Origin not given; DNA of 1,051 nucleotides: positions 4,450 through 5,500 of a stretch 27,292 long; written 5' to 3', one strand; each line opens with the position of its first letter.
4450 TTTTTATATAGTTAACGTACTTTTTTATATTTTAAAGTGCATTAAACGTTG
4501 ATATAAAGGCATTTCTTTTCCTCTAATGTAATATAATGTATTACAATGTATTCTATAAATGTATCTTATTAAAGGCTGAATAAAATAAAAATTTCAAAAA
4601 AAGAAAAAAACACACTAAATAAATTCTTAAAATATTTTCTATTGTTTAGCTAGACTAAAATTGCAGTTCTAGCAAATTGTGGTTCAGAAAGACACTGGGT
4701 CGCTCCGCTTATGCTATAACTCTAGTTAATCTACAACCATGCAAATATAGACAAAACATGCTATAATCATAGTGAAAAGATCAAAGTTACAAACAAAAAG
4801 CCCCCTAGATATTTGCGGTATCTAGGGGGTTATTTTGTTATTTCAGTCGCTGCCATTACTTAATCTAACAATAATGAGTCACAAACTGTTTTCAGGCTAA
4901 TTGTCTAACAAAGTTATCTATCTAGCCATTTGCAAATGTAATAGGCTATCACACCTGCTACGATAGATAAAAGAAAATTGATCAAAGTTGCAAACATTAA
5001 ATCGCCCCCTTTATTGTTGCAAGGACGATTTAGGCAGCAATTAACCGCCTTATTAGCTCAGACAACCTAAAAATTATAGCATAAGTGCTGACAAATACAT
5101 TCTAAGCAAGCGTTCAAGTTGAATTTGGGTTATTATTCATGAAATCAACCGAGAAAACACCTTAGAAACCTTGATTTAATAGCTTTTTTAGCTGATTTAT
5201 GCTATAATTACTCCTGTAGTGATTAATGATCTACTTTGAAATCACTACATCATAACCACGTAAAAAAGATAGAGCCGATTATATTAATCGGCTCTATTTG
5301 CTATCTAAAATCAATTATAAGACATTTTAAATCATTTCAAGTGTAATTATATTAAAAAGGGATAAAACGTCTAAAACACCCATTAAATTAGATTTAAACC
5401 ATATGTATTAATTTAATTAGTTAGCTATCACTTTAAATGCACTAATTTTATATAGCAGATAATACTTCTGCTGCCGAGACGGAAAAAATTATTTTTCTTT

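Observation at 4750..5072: par(pAD1)-like Fst type I toxin-antitoxin locus with direct repeats and shared bidirectional terminator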

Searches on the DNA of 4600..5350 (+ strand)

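Call 4: search_rna_families(source=window, start=4600, end=5350, threshold=evalue, max_evalue=10, show_alignments=4)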
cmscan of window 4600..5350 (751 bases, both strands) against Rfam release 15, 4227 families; matches with E-value up to 10: 20.
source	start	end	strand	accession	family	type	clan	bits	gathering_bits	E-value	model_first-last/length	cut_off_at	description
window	5171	5296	-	RF02527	SSRC38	Gene; sRNA;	-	28.8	80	0.0059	1-166/166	no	Streptococcus sRNA SSRC38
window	4792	4877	-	RF00514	His_leader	Cis-reg; leader;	-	24.6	49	0.1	1-126/126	no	Histidine operon leader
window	5266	5350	-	RF02901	AaHKsRNA41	Gene; sRNA;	-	24.3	97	0.0023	97-187/187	5'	Aggregatibacter sRNA 41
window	4789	4875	-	RF04312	trpB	Cis-reg;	-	23.1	59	1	1-107/107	no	trpB ncRNA motif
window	4760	4841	+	RF04312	trpB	Cis-reg;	-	22.4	59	1.3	1-107/107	no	trpB ncRNA motif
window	4792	4839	-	RF03715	mir-977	Gene; miRNA;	-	21.6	109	0.15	1-90/90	no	mir-977 microRNA precursor family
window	5186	5265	-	RF01191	SNORD121A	Gene; snRNA; snoRNA; CD-box;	-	20.7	44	0.48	1-82/82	no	Small nucleolar RNA SNORD121A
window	4786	5037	-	RF02442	SpF66_sRNA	Gene; sRNA;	-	20.4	42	0.014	1-239/239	no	Streptococcus sRNA SpF66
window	4771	4836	+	RF02495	ohsC_RNA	Gene; antitoxin;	-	20.4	50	2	1-77/77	no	Oppression of Hydrophobic ORF by sRNA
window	5195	5302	+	RF02449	ncr1015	Gene; sRNA;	-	20.2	60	3.7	1-121/121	no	Bacillus sRNA ncr1015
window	5271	5340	-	RF02844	RefA9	Gene; antisense;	-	19.7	49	2.4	1-64/64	no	Enterococcus sRNA A9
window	4751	4843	+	RF02075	STnc230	Gene; sRNA;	-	19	50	5.1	1-83/83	no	Enterobacterial sRNA STnc230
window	5101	5227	-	RF02402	Afu_263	Gene; snRNA; snoRNA; CD-box;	CL00070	18.8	60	6.7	1-96/96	no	A. fumigatus snoRNA Afu_263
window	5231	5340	-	RF00579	SNORD90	Gene; snRNA; snoRNA; CD-box;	-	18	41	6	1-111/111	no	Small nucleolar RNA SNORD90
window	4813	4865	+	RF02108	DLEU2_4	Gene; lncRNA;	-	16.3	40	1.3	1-58/58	no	Deleted in lymphocytic leukemia 2 conserved region 4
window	4786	4829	-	RF02401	ClpQY_promoter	Cis-reg;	-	14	42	2.3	1-40/57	no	ClpQY promoter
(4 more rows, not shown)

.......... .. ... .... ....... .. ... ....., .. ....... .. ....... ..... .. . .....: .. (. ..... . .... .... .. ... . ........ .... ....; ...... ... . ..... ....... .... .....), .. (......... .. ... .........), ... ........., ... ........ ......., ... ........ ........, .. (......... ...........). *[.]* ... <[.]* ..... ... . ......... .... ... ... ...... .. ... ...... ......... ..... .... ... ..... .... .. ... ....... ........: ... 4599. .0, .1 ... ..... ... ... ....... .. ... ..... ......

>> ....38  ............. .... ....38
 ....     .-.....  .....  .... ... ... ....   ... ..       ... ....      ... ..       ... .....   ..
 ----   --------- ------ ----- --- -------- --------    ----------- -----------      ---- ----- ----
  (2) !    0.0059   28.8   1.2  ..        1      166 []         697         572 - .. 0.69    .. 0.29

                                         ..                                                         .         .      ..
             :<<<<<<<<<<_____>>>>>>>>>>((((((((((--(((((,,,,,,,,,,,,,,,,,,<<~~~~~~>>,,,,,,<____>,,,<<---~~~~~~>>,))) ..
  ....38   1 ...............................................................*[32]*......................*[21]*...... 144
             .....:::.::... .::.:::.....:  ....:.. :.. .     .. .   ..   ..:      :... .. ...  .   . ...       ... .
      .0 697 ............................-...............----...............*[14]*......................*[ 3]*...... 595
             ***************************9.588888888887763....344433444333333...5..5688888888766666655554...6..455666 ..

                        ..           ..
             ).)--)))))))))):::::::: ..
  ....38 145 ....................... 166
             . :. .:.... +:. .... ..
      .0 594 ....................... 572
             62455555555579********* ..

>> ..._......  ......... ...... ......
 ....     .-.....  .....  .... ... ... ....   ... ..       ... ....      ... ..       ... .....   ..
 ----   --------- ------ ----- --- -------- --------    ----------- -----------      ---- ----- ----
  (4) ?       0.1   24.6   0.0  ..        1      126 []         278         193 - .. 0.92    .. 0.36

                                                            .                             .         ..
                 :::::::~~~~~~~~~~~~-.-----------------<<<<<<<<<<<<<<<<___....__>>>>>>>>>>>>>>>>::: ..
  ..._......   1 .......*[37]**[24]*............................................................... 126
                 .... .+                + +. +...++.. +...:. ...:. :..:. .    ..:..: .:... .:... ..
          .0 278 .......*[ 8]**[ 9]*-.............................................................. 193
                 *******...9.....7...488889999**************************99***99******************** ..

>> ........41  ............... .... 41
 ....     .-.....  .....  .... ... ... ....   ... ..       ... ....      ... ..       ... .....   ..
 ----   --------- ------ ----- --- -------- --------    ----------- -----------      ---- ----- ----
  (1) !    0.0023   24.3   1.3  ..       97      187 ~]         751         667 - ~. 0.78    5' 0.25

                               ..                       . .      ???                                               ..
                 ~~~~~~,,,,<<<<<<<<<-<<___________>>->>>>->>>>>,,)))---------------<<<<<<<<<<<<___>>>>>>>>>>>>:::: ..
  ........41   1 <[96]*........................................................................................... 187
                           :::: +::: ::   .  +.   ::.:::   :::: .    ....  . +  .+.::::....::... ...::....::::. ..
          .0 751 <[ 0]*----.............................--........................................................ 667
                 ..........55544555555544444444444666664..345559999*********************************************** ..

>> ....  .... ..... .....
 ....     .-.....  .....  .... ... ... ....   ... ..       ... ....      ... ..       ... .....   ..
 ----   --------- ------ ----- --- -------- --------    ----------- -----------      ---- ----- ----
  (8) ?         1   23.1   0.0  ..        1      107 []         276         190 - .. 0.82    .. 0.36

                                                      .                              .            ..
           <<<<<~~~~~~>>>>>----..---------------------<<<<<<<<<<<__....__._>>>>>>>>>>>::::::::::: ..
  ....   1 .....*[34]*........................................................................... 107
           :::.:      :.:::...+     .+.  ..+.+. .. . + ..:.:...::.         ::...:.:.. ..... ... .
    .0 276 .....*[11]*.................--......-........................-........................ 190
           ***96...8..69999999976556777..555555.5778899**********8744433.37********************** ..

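Call 8: search_dna_similar(query=window:4700-5110:+, collection=plasmids, mode=near, max_rows=25)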
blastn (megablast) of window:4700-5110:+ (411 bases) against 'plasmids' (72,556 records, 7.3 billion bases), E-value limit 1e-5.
Records with a match: 3; places in all: 4; records where one place covers at least 80% of the query: 3.
Best place of each record, by identity: >=99% 3.
By first word of the organism name: Ligilactobacillus 3.
By predicted mobility (MOB-suite, as given by PLSDB): non-mobilizable 2; mobilizable 1.
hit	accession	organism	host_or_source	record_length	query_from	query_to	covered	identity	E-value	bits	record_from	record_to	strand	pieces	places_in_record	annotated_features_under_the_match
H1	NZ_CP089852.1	Ligilactobacillus salivarius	Pig,faecal sample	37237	1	411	100%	100.0%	0e+0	760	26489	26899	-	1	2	none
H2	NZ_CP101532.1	Ligilactobacillus salivarius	Xinyang black-feather laying hens,mixed ...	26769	1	411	100%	100.0%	0e+0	760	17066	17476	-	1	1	none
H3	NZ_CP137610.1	Ligilactobacillus salivarius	cell culture,the intestine of a broiler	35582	1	411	100%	99.5%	0e+0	749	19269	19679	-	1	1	none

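Call 10: get_annotated_region(hit=H1, flank=6000)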
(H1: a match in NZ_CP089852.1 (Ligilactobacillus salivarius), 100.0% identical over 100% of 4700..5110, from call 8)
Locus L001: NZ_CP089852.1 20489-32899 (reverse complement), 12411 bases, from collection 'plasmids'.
description: Ligilactobacillus salivarius strain BNS11 plasmid pBNS11-37kb, complete sequence
organism: Ligilactobacillus salivarius (NCBI taxid 1624)
taxonomy: Bacteria; Bacillota; Bacilli; Lactobacillales; Lactobacillaceae; Ligilactobacillus; Ligilactobacillus salivarius
host: -; source: Pig,faecal sample; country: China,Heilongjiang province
typing (MOB-suite, as given by PLSDB): non-mobilizable; replicon rep_cluster_185
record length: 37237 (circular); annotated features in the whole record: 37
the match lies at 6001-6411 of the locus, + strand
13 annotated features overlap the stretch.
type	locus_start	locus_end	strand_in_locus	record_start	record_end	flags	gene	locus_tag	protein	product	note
CDS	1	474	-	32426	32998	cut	-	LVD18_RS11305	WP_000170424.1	recombinase family protein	GO:0006310 - DNA recombination [Evidence IEA]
CDS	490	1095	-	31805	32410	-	-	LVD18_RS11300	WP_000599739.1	protein adenylyltransferase Fic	-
CDS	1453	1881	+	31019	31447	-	-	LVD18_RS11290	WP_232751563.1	transposase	GO:0006313 - DNA transposition [Evidence IEA]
CDS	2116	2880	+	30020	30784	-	-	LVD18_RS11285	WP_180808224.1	MerR family transcriptional regulator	GO:0006355 - regulation of DNA-templated transcription [Evidence IEA]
CDS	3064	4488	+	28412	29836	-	-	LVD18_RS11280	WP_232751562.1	hypothetical protein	-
CDS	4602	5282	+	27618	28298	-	-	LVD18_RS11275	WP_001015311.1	IS6-like element IS1216 family transposase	GO:0006313 - DNA transposition [Evidence IEA]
CDS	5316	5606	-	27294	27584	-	-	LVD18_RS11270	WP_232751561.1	replication initiation protein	GO:0006270 - DNA replication initiation [Evidence IEA]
CDS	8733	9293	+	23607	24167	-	-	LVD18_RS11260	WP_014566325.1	hypothetical protein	-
CDS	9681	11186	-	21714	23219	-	-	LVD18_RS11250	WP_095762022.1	ribosomal protection-like ABC-F family protein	-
CDS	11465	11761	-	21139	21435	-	-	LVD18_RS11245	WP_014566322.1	MazG-like family protein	GO:0009143 - nucleoside triphosphate catabolic process [Evidence IEA]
CDS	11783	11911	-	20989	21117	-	-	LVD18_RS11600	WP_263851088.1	DNA-binding protein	-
CDS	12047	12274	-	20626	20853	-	-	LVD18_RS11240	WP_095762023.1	hypothetical protein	-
CDS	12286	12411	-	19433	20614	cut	-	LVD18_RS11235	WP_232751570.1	replication initiation protein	GO:0006270 - DNA replication initiation [Evidence IEA]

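Call 15: search_dna_similar(query=window:4740-5100:+, collection=plasmids, mode=distant, max_evalue=0.01, max_rows=60)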
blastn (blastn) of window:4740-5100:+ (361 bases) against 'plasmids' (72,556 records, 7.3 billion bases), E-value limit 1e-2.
Records with a match: 5; places in all: 6; records where one place covers at least 80% of the query: 3.
Best place of each record, by identity: >=99% 3; 80-90% 1; 60-80% 1.
By first word of the organism name: Ligilactobacillus 4; uncultured 1.
By predicted mobility (MOB-suite, as given by PLSDB): non-mobilizable 3; mobilizable 2.
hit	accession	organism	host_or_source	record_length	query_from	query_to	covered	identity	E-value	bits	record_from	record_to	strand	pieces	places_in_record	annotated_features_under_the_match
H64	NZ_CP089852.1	Ligilactobacillus salivarius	Pig,faecal sample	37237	1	361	100%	100.0%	0e+0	652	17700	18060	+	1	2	none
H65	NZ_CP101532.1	Ligilactobacillus salivarius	Xinyang black-feather laying hens,mixed ...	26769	1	361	100%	100.0%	0e+0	652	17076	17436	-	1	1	none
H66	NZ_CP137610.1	Ligilactobacillus salivarius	cell culture,the intestine of a broiler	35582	1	361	100%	100.0%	0e+0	652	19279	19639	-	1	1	none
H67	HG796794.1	uncultured bacterium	-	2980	170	247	22%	79.0%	8e-9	69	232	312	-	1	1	none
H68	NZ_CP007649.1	Ligilactobacillus salivarius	swine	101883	55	123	19%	88.6%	9e-15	88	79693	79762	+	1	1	none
